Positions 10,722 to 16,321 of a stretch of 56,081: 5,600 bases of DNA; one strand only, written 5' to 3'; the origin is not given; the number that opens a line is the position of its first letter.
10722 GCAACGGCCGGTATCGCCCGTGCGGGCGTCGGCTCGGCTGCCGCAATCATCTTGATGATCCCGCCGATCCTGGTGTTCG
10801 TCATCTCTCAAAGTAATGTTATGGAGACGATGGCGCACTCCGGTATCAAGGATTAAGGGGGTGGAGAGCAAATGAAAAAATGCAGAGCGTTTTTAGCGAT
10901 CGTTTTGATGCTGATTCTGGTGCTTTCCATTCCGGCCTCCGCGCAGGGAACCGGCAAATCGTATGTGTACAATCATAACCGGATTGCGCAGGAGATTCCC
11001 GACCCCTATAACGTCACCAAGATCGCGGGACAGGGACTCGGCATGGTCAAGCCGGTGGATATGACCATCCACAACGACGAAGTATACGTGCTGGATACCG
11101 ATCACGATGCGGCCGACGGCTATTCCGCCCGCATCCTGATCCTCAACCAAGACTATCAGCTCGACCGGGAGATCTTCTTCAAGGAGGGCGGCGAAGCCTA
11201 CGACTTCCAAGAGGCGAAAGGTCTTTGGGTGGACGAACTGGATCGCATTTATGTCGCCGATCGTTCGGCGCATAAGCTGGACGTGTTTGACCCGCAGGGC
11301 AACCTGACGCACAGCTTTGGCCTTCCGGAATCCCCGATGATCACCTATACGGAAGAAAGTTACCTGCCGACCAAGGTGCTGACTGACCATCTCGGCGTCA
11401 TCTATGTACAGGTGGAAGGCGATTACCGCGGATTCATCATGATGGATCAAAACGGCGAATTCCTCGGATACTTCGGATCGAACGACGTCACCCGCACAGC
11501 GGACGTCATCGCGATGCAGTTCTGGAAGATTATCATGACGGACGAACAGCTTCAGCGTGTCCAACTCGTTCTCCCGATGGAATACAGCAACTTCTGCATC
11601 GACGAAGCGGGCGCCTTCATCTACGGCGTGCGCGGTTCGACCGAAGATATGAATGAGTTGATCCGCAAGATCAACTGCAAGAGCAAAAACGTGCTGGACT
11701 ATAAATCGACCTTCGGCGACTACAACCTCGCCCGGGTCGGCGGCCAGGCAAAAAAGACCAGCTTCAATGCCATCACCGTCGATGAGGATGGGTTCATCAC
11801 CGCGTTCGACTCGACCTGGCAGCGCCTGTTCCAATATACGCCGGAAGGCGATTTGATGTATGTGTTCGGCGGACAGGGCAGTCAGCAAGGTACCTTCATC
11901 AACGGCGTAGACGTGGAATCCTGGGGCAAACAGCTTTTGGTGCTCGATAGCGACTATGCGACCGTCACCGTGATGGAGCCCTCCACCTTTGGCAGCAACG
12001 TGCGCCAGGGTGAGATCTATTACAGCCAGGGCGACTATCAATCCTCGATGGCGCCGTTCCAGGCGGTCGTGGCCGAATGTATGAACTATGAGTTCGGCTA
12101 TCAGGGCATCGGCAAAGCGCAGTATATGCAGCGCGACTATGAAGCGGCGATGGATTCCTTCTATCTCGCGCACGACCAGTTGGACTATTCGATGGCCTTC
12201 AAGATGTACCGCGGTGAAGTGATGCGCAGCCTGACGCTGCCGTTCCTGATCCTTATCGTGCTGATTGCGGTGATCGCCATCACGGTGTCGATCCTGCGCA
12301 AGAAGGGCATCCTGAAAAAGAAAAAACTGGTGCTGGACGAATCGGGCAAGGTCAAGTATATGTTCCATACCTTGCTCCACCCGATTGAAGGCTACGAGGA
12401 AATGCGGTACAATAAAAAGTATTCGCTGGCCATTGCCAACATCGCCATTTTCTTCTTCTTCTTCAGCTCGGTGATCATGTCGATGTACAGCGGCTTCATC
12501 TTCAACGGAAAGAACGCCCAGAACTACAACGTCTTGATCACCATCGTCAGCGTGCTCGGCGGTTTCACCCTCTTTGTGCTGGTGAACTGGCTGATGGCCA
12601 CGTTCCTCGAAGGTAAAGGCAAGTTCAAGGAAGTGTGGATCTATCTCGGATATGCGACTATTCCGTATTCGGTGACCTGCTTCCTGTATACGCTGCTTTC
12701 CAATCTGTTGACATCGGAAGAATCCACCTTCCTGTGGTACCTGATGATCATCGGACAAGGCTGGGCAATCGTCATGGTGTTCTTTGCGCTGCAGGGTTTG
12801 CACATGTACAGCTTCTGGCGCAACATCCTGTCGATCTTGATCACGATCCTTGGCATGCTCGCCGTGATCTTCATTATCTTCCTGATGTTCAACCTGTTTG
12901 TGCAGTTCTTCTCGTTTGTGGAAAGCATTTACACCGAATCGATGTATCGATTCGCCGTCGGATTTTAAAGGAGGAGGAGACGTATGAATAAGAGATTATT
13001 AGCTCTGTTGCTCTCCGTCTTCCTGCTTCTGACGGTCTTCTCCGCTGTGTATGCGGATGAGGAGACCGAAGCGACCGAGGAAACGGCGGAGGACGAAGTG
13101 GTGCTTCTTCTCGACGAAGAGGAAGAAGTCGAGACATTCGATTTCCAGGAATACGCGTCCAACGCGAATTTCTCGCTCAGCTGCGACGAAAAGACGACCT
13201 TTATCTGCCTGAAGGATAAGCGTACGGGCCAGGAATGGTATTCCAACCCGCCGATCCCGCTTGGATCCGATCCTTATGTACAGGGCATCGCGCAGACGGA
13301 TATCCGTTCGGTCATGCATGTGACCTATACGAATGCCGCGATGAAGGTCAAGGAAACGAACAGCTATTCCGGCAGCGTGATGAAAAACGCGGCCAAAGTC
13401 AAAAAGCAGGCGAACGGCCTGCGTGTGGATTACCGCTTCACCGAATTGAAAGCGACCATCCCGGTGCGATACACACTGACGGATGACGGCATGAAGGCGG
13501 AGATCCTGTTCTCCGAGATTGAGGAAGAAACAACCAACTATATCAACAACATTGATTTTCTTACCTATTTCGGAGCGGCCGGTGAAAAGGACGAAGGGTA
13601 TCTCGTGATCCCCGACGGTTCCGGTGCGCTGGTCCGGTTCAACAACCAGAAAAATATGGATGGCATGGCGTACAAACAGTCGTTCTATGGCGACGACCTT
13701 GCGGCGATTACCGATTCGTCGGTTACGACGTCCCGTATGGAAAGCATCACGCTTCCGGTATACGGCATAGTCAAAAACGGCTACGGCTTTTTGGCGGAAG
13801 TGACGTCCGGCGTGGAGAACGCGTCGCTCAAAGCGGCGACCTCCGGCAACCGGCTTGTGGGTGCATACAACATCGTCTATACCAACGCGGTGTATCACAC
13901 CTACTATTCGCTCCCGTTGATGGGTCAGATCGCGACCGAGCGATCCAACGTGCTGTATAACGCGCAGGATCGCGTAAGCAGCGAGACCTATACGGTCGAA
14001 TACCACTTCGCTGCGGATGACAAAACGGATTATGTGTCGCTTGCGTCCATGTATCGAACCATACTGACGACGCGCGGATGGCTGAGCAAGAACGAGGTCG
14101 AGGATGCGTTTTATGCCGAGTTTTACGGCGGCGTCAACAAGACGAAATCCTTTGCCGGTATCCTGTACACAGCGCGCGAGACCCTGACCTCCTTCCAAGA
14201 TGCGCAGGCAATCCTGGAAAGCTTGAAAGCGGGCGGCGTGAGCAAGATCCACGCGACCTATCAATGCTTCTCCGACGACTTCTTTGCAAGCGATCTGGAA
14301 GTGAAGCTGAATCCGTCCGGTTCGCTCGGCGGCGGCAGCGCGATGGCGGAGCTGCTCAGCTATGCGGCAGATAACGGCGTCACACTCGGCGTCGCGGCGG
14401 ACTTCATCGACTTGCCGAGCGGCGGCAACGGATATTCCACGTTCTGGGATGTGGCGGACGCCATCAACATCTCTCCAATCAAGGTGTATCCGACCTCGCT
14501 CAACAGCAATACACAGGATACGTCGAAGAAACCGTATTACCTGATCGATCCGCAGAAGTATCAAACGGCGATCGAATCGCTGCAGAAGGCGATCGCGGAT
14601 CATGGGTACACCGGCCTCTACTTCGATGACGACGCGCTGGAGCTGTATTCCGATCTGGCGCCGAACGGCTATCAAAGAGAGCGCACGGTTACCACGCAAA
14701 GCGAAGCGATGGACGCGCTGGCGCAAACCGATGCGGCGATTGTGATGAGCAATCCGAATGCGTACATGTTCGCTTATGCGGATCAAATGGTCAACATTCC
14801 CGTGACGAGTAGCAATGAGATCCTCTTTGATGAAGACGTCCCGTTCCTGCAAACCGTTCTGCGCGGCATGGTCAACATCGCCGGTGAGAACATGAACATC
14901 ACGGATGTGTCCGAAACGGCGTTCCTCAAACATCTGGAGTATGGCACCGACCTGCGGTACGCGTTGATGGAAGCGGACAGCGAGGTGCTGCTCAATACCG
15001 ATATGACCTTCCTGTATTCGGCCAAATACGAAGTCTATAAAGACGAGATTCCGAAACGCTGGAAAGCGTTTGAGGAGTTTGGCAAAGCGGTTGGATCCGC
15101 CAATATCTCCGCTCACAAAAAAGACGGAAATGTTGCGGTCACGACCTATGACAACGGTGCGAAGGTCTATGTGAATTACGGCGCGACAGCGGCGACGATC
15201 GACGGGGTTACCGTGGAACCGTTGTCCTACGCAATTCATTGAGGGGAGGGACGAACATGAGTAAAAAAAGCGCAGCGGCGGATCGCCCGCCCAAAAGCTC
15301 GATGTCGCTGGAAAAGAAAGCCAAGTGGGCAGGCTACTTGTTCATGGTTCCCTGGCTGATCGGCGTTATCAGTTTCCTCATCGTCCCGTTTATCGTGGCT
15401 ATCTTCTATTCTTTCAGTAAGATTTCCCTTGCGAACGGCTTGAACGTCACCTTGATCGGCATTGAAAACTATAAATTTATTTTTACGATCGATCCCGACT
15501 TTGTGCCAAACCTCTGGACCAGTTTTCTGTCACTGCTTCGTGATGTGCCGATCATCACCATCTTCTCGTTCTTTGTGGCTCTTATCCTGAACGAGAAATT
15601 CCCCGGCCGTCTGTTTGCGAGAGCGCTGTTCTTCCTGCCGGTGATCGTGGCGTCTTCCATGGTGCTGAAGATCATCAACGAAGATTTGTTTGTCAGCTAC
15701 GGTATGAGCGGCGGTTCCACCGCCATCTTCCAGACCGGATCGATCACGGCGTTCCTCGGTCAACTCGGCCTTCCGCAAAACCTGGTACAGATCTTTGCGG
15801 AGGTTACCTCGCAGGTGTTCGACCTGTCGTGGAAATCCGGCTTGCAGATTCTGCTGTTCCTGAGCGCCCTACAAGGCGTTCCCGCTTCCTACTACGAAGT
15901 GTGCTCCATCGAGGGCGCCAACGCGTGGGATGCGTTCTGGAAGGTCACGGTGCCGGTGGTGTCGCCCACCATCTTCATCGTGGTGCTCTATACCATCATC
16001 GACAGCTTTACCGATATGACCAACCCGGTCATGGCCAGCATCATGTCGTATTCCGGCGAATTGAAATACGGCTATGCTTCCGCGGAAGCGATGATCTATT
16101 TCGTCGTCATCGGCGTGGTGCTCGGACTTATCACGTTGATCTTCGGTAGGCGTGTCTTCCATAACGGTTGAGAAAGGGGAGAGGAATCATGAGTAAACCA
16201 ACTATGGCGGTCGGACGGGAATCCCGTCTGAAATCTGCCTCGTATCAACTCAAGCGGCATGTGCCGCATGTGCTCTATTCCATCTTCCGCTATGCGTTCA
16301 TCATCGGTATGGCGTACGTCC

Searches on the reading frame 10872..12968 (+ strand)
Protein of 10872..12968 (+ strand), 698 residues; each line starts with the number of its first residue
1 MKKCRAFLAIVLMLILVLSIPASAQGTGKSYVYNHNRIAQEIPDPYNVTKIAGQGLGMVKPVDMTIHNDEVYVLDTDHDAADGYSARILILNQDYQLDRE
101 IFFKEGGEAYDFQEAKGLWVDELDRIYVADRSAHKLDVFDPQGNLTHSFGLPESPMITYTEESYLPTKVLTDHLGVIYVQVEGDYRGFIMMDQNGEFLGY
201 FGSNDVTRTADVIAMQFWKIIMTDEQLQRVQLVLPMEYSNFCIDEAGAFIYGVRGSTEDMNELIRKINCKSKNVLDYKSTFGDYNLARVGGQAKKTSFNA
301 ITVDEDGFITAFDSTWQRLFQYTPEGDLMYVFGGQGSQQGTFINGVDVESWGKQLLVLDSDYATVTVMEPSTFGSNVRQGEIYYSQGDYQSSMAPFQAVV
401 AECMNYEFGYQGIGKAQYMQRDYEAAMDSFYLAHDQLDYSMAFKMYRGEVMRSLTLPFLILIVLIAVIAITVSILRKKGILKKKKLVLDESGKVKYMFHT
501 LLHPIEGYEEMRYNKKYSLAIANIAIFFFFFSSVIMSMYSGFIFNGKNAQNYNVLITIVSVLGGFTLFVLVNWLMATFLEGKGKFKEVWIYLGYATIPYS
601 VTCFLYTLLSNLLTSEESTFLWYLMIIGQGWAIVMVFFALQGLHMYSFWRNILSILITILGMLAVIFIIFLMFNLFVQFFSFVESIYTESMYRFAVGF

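Call 8: search_protein_families(library=pfam, proteins=[window:10872-12968:+], max_evalue=0.001)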
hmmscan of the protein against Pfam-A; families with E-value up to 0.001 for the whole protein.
window:10872-12968:+ (698 aa): 3 families
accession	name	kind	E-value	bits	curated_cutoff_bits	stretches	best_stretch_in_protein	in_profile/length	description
PF04893.22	Yip1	-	1.1e-10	42.2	28.6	1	499-667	2-170/173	Yip1 domain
PF08450.18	SGL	-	0.00014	22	26.3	0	108-158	175-228/246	SMP-30/Gluconolactonase/LRE-like region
PF01436.27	NHL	-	0.00069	20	20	0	112-139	1-28/28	NHL repeat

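Call 105: search_solved_structures(query=window:10872-12968:+, max_evalue=0.01)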
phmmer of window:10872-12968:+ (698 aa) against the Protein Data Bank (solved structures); distinct sequences matched with E-value up to 0.01: 24.
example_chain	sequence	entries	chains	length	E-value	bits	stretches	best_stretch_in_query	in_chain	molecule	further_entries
6d69_A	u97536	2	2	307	2.4e-15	59.5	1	106-204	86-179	NHL Repeat Region of D. melanogaster Thin | Thin, isoform D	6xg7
6fpt_A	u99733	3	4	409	5.8e-11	45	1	82-151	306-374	E3 ubiquitin-protein ligase TRIM71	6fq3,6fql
8j72_A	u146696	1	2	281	2.1e-09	39.8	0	82-153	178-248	E3 ubiquitin-protein ligase TRIM71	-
7qrx_A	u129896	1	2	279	1.2e-08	37.4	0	82-152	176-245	E3 ubiquitin-protein ligase TRIM71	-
9jur_A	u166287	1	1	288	1.3e-08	37.2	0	82-152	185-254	E3 ubiquitin-protein ligase TRIM71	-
9qhb_A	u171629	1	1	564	1e-06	30.9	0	369-438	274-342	Engineered tetratricopeptide repeat protein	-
3kd7_A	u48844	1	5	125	3.2e-06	29.3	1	379-446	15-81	CTPR390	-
7qrw_A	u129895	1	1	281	1.1e-05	27.5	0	293-380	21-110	Isoform 4 of Tripartite motif-containing protein 3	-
8bu0_A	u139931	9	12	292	2.1e-05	26.6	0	377-438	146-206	Consensus tetratricopeptide repeat protein | Crystal structure of an 8-repeat consensus TPR superhelix with Zinc. | Monomer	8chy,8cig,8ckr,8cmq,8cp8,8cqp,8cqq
5ex7_A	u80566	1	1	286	2.1e-05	26.6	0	109-202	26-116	Brain tumor protein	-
1q7f_A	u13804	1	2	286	2.2e-05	26.6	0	110-202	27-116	brain tumor CG10719-PA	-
4zlr_A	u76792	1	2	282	2.3e-05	26.5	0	110-202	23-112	Brain tumor protein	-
9qhc_A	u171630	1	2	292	0.00012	24.1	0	377-438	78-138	Engineered tetratricopeptide repeat protein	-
6vfi_B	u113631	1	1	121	0.0015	20.5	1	368-438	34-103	O43_dn18B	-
7obi_A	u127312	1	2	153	0.0025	19.8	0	368-439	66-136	CTPR-rv4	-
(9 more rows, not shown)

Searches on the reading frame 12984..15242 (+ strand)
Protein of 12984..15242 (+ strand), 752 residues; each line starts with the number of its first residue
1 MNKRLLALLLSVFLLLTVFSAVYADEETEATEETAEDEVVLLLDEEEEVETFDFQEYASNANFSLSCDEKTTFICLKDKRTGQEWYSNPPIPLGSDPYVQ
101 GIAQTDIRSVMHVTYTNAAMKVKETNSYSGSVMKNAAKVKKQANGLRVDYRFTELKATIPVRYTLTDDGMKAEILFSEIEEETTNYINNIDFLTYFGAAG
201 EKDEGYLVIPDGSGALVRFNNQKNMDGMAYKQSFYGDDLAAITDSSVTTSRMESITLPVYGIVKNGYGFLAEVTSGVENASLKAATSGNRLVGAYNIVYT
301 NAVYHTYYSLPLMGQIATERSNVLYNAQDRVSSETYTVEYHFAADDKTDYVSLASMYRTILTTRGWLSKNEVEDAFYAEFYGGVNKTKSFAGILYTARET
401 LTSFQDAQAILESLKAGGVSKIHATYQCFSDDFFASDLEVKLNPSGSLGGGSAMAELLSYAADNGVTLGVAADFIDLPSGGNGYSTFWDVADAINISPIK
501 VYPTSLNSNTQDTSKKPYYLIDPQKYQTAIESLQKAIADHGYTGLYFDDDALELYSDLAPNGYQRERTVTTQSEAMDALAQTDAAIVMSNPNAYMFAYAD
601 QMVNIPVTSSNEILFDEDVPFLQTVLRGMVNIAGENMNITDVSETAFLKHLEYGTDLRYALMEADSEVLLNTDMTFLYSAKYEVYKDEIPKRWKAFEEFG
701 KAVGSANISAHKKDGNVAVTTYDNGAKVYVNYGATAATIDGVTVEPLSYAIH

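Call 8: search_protein_families(library=pfam, proteins=[window:12984-15242:+], max_evalue=0.001)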
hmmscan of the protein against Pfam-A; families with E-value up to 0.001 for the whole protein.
window:12984-15242:+ (752 aa): 1 family
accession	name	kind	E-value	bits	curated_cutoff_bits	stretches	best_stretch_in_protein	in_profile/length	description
PF18952.6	DUF5696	-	7.2e-150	500.8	25.6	1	138-749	3-612/612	Family of unknown function (DUF5696)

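Call 25: search_solved_structures(query=window:12984-15242:+, max_evalue=1)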
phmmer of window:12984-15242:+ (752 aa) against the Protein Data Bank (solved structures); distinct sequences matched with E-value up to 1: 1.
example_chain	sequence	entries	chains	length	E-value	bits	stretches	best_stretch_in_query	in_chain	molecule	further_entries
3ts7_A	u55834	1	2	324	0.69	11.4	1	447-479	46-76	Geranyltranstransferase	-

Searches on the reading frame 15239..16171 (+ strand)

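Call 8: search_protein_families(library=pfam, proteins=[window:15239-16171:+], max_evalue=0.001)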
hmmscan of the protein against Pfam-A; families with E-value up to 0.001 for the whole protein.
window:15239-16171:+ (310 aa): 1 family
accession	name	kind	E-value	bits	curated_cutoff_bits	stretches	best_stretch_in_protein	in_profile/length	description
PF00528.27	BPD_transp_1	-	5.5e-07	29.9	26.4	1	204-302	69-171/184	Binding-protein-dependent transport system inner membrane component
